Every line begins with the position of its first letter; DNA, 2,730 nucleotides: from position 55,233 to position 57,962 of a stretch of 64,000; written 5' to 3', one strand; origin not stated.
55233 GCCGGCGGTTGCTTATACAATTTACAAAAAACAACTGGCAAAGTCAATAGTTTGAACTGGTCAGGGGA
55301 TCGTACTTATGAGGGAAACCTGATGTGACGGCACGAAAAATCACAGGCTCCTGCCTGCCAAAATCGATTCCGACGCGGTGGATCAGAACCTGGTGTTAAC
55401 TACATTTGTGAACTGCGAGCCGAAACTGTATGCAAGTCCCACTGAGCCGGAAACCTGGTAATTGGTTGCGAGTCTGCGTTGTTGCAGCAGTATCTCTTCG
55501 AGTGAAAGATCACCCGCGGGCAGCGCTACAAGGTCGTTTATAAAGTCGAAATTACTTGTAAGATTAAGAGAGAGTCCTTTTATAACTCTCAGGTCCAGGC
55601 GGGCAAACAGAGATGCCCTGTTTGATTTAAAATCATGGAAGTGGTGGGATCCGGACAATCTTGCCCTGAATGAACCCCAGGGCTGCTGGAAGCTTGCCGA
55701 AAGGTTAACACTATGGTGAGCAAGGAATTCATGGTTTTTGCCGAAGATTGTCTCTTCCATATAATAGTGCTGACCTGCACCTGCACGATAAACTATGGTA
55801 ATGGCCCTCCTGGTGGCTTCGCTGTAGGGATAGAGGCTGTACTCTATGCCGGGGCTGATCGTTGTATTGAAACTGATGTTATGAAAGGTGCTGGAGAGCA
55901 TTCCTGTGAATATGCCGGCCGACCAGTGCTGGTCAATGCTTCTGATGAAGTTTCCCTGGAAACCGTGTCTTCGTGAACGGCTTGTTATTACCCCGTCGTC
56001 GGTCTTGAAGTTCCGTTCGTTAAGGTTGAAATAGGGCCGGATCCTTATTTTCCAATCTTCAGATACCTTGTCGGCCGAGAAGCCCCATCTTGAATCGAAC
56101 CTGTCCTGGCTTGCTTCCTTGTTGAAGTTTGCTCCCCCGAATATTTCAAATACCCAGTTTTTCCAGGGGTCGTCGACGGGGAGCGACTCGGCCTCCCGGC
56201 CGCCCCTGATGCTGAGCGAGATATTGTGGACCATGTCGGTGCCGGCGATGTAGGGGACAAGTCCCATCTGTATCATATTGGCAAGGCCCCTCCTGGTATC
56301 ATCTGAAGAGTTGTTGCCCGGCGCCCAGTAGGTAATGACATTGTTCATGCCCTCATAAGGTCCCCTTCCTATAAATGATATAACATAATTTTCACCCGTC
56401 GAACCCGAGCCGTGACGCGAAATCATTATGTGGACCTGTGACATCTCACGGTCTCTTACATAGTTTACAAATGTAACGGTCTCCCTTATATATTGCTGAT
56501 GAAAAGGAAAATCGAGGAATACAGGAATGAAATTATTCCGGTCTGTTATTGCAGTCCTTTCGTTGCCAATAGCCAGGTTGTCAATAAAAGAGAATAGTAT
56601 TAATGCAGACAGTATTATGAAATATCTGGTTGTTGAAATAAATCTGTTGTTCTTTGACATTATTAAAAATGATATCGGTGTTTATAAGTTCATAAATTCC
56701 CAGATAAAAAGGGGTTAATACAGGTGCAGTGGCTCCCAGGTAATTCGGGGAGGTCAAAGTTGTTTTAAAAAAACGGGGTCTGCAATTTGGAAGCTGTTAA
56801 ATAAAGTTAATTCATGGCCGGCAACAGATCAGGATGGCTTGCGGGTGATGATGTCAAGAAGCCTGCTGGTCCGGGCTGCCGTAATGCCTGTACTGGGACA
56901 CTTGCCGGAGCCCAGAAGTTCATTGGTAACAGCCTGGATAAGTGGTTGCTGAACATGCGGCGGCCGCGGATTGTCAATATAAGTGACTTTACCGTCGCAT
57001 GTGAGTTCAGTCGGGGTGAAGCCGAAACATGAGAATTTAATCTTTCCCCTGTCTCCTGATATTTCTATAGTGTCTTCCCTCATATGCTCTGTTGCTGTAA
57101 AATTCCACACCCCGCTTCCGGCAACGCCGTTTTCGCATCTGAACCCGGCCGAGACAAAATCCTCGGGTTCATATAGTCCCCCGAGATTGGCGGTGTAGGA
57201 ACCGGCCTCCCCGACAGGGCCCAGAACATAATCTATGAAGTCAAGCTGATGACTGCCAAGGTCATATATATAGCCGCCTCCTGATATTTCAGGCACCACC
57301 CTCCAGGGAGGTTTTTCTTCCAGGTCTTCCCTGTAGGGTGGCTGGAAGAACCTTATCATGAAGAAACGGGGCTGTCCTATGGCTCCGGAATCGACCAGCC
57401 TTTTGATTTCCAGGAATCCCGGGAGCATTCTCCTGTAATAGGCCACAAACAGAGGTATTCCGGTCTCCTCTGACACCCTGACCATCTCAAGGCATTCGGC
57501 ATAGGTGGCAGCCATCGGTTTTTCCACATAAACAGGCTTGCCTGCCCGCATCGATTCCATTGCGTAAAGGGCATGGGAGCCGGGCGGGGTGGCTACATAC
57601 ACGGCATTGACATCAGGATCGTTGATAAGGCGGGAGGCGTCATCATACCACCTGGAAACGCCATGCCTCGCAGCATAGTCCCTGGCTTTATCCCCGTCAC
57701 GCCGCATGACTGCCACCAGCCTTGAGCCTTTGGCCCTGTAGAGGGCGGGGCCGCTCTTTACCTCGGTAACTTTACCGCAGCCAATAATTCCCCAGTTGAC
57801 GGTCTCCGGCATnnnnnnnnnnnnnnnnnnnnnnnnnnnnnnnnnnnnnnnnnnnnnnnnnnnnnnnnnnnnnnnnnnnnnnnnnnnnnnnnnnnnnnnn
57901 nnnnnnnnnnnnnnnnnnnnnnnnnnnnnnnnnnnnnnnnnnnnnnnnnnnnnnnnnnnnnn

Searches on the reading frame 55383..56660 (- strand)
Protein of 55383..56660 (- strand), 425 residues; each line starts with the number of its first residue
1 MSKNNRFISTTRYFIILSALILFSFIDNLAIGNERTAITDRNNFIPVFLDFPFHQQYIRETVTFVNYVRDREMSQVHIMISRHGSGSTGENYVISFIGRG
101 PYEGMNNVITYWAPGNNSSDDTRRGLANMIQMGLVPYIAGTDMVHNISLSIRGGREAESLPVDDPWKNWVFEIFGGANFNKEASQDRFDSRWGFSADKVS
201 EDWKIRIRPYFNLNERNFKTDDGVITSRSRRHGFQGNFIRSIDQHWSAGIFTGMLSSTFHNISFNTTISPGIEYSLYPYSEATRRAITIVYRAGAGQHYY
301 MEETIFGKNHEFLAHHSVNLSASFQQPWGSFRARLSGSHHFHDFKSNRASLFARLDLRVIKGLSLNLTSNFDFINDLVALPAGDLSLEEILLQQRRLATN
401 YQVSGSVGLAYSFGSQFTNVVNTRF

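Call 3: search_protein_families(library=pfam, proteins=[window:55383-56660:-], max_evalue=0.01)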
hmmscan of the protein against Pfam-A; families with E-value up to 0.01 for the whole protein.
window:55383-56660:- (425 aa): 1 family
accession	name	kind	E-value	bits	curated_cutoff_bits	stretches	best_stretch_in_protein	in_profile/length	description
PF04338.18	DUF481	-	0.0031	18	21.1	1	189-376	16-190/210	Protein of unknown function, DUF481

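Call 4: search_protein_families(library=ncbifam, proteins=[window:55383-56660:-], max_evalue=0.01)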
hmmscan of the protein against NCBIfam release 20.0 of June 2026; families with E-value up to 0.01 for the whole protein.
window:55383-56660:- (425 aa): 0 families

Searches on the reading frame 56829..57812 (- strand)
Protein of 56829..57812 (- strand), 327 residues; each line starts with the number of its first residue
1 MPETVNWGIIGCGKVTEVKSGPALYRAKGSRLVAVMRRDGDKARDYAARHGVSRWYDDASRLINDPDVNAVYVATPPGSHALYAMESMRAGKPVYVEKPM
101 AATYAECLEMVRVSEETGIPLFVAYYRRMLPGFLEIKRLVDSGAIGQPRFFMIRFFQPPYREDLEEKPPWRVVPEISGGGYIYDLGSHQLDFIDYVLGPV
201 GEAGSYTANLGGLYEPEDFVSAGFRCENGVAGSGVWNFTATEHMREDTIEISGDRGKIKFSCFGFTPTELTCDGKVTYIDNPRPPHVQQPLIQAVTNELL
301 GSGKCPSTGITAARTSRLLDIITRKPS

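Call 3: search_protein_families(library=pfam, proteins=[window:56829-57812:-], max_evalue=0.01)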
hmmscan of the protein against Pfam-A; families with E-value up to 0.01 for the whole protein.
window:56829-57812:- (327 aa): 3 families
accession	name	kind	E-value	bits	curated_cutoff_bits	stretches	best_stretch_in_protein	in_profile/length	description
PF01408.29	GFO_IDH_MocA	-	1.1e-25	91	24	1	5-125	1-120/120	Oxidoreductase family, NAD-binding Rossmann fold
PF22725.1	GFO_IDH_MocA_C3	-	1.4e-24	86.9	27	1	133-258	1-123/124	GFO/IDH/MocA C-terminal domain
PF02894.22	GFO_IDH_MocA_C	-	8.1e-10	39.3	22.9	1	137-259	1-128/218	Oxidoreductase family, C-terminal alpha/beta domain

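Call 4: search_protein_families(library=ncbifam, proteins=[window:56829-57812:-], max_evalue=0.01)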
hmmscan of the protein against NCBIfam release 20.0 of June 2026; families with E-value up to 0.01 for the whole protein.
window:56829-57812:- (327 aa): 9 families
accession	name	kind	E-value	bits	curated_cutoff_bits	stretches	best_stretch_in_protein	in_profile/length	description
TIGR04380.1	myo_inos_iolG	equivalog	6.5e-31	107.4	355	1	5-260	2-252/330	inositol 2-dehydrogenase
NF041392.1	XylDh_Gfo6_Halo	equivalog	2.7e-28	98.8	350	1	3-273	15-288/350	D-xylose 1-dehydrogenase Gfo6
NF052479.1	LevoglcsnDh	equivalog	7e-25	87.5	650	1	35-206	41-211/386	levoglucosan dehydrogenase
NF008607.0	PRK11579.1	subfamily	4.2e-21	75.3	330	1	1-194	1-186/346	oxidoreductase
NF052679.1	InsChiInosDhIolG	equivalog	3.7e-17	62.4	540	1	4-150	2-150/343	bifunctional inositol 2-dehydrogenase/D-chiro-inositol 1-dehydrogenase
NF007574.0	PRK10206.1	equivalog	5.9e-17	61.7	352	1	5-199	3-189/345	oxidoreductase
NF040723.1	UDP-GlcNAcDh_Arch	equivalog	3.2e-16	59.7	450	1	8-232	4-211/302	UDP-N-acetylglucosamine 3-dehydrogenase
NF058561.1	BT_2158_fam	equivalog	5.1e-08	31.9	750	1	26-119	53-148/487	glycoside 3-dehydrogenase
NF058563.1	BT_2159_fam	equivalog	3.4e-06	26.3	650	1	41-151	35-146/350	disaccharide 3-dehydrogenase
